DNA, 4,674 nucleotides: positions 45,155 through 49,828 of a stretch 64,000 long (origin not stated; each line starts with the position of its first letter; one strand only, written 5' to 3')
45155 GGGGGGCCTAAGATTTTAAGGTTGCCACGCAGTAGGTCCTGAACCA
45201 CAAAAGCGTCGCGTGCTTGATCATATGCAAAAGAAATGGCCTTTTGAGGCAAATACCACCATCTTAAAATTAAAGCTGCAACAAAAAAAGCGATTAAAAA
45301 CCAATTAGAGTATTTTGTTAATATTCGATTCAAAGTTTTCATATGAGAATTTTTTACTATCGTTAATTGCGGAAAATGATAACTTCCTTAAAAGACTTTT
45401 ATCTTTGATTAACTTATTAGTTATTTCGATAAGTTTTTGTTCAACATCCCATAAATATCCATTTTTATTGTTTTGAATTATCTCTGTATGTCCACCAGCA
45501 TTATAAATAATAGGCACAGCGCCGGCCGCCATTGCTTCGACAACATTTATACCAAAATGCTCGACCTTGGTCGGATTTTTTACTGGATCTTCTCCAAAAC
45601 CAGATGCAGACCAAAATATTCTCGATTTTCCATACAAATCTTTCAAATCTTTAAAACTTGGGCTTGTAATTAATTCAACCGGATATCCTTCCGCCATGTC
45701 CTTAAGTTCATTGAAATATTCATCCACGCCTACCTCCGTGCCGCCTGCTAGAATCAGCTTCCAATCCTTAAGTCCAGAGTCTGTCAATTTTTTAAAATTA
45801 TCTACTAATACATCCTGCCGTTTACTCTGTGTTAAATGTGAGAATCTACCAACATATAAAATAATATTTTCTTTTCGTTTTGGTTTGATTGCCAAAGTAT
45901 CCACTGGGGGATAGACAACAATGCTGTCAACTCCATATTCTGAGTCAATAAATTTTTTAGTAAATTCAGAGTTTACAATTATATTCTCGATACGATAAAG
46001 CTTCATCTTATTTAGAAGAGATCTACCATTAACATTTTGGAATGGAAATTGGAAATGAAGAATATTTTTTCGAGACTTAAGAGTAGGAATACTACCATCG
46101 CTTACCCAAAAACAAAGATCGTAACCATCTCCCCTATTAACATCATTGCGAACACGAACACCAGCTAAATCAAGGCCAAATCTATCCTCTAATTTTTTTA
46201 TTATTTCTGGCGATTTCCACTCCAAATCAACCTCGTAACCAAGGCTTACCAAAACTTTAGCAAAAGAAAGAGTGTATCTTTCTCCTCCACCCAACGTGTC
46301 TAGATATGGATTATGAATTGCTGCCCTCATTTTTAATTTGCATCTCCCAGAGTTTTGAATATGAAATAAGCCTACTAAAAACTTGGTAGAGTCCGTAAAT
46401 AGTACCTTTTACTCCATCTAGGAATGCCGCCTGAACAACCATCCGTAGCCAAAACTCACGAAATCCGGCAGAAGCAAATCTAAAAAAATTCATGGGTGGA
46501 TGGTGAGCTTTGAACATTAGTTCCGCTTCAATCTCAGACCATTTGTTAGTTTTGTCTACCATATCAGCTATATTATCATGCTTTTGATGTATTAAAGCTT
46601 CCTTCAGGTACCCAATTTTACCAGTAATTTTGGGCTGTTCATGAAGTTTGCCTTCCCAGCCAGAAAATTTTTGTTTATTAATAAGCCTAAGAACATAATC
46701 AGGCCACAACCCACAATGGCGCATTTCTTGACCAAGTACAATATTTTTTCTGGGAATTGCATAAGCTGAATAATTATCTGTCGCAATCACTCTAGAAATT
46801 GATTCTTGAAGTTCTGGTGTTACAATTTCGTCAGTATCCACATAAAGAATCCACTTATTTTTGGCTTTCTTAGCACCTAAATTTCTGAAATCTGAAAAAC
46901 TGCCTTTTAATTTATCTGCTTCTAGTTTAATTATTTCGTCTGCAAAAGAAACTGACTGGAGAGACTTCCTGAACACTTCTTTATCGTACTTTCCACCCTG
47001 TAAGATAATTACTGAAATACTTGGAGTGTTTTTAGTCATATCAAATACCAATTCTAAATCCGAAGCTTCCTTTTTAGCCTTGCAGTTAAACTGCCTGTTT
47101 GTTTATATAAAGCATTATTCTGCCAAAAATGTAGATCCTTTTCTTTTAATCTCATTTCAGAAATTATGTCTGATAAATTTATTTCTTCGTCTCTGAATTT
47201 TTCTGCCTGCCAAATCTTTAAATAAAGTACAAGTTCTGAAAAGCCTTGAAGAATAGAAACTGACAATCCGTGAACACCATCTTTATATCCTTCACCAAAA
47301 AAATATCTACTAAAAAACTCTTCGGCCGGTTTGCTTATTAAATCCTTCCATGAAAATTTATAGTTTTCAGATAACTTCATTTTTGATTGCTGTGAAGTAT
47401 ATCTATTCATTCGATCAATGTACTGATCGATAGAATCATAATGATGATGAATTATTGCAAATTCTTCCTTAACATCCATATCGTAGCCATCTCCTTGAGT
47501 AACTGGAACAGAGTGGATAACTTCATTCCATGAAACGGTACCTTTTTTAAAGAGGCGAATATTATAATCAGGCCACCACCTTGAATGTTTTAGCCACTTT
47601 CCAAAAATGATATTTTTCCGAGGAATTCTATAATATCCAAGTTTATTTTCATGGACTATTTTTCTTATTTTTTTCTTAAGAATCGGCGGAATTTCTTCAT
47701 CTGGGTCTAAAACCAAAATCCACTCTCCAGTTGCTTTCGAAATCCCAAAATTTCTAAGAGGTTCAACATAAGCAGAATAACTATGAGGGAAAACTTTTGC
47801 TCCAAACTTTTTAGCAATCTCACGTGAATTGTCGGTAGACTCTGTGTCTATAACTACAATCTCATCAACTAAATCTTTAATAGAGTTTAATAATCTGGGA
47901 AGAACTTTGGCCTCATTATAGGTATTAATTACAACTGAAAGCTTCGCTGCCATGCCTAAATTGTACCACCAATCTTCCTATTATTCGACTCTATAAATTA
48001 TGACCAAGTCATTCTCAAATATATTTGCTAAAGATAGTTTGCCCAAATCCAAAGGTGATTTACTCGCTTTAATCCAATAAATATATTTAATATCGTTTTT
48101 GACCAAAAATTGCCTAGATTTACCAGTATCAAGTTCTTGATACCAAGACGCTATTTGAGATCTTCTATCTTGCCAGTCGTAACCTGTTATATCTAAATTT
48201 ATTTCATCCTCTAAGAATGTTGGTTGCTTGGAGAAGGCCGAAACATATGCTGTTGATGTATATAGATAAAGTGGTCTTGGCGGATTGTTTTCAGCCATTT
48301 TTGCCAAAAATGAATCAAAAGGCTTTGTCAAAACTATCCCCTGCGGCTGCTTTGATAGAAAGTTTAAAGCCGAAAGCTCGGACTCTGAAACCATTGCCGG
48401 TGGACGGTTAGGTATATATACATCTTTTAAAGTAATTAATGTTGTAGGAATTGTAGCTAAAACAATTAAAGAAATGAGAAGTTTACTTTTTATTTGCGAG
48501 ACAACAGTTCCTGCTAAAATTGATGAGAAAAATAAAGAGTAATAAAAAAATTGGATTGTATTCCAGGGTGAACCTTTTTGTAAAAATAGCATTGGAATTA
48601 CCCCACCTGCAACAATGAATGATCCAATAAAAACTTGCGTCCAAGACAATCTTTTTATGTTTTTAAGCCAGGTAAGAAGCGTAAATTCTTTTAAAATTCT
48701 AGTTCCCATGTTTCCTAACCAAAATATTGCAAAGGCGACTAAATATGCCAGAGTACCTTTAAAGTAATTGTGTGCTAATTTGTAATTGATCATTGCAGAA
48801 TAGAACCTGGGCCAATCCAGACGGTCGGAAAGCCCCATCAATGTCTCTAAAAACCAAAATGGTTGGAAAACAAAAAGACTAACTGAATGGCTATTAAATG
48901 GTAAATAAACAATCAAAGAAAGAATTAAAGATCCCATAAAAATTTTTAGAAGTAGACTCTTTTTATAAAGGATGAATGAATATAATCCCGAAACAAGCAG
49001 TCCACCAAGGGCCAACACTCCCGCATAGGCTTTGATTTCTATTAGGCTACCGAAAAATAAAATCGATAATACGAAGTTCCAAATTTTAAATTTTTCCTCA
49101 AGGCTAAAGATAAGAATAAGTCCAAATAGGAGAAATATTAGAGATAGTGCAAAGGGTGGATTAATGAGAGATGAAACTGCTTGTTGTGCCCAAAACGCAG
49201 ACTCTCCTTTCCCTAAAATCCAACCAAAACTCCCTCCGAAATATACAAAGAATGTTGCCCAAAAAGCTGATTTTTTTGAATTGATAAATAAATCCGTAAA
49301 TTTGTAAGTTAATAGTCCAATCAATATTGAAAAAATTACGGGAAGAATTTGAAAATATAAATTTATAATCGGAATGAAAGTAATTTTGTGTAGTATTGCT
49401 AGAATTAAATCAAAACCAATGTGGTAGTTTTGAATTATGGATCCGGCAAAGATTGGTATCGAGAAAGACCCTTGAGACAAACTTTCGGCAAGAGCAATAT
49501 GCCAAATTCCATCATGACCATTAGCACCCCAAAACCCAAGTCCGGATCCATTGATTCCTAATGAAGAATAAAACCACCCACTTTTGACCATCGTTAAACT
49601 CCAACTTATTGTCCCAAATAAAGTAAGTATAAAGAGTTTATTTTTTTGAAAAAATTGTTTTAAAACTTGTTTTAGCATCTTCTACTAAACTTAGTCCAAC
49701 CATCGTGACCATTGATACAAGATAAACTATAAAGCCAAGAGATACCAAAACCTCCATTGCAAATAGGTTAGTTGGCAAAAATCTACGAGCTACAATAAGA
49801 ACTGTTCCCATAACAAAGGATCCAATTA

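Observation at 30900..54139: Undescribed-looking membrane protein family (family C) with a rigid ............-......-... motif, in two paralogs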

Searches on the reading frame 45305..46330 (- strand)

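Call 8: search_protein_families(library=pfam, max_evalue=0.01, proteins=[window:45305-46330:-])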
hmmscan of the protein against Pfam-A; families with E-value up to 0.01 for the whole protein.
window:45305-46330:- (341 aa): 4 families
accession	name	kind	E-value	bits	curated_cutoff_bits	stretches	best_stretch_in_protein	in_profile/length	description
PF00534.26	Glycos_transf_1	-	8.3e-25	87.7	26.4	1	151-318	12-166/172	Glycosyl transferases group 1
PF13692.12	Glyco_trans_1_4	-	4.9e-17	62.9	27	1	155-310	2-142/142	Glycosyl transferases group 1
PF13439.12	Glyco_transf_4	-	3.7e-07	30.8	28.5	0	101-145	122-168/170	Glycosyltransferase Family 4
PF20706.3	GT4-conflict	-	0.004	16.6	26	0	149-277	192-311/385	Family 4 Glycosyltransferase in conflict systems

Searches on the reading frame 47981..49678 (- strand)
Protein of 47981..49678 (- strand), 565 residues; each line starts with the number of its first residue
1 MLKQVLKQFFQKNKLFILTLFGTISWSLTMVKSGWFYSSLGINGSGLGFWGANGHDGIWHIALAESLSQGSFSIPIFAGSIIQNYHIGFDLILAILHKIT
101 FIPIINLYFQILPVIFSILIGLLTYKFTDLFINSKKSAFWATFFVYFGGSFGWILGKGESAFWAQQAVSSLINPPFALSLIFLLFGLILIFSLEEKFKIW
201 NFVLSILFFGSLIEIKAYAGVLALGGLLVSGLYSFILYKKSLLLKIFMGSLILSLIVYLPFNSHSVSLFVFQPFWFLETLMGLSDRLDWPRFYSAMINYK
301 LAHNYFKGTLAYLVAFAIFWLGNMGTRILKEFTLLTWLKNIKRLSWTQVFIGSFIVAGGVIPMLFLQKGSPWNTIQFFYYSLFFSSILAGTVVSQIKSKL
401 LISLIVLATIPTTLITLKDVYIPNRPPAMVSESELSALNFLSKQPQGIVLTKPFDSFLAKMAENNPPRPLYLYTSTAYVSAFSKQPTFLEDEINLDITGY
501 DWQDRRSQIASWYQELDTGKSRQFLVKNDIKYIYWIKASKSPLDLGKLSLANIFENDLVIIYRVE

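Call 7: search_protein_families(library=pfam, max_evalue=0.1, proteins=[window:47981-49678:-])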
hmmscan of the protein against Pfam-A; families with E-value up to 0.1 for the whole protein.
window:47981-49678:- (565 aa): 0 families

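Call 9: search_protein_families(library=ncbifam, max_evalue=0.1, proteins=[window:47981-49678:-])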
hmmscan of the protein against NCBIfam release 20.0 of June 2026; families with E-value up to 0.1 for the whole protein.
window:47981-49678:- (565 aa): 0 families

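Call 56: search_protein_families(library=pfam, alignment_id=A3, max_evalue=0.1)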
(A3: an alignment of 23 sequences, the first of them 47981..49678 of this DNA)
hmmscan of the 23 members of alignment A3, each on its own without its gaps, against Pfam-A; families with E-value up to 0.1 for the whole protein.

A. member 1, window:47981-49678:- (565 aa): 0 families

B. families by the number of members that match (of 23 scanned): 9 families
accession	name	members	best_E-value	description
PF02366.24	PMT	1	0.0014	Dolichyl-phosphate-mannose-protein mannosyltransferase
PF17332.7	DUF5592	1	0.0042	Family of unknown function (DUF5592)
PF08176.17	SspK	1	0.0056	Small acid-soluble spore protein K family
PF21830.1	DUF6890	1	0.014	Family of unknown function (DUF6890)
PF19592.4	DUF6097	1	0.015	Family of unknown function (DUF6097)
PF11123.14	DNA_Packaging_2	1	0.03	DNA packaging protein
PF14494.11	DUF4436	1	0.039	Domain of unknown function (DUF4436)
PF11712.13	Vma12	1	0.066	Endoplasmic reticulum-based factor for assembly of V-ATPase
PF09990.14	DUF2231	1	0.098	Predicted membrane protein (DUF2231)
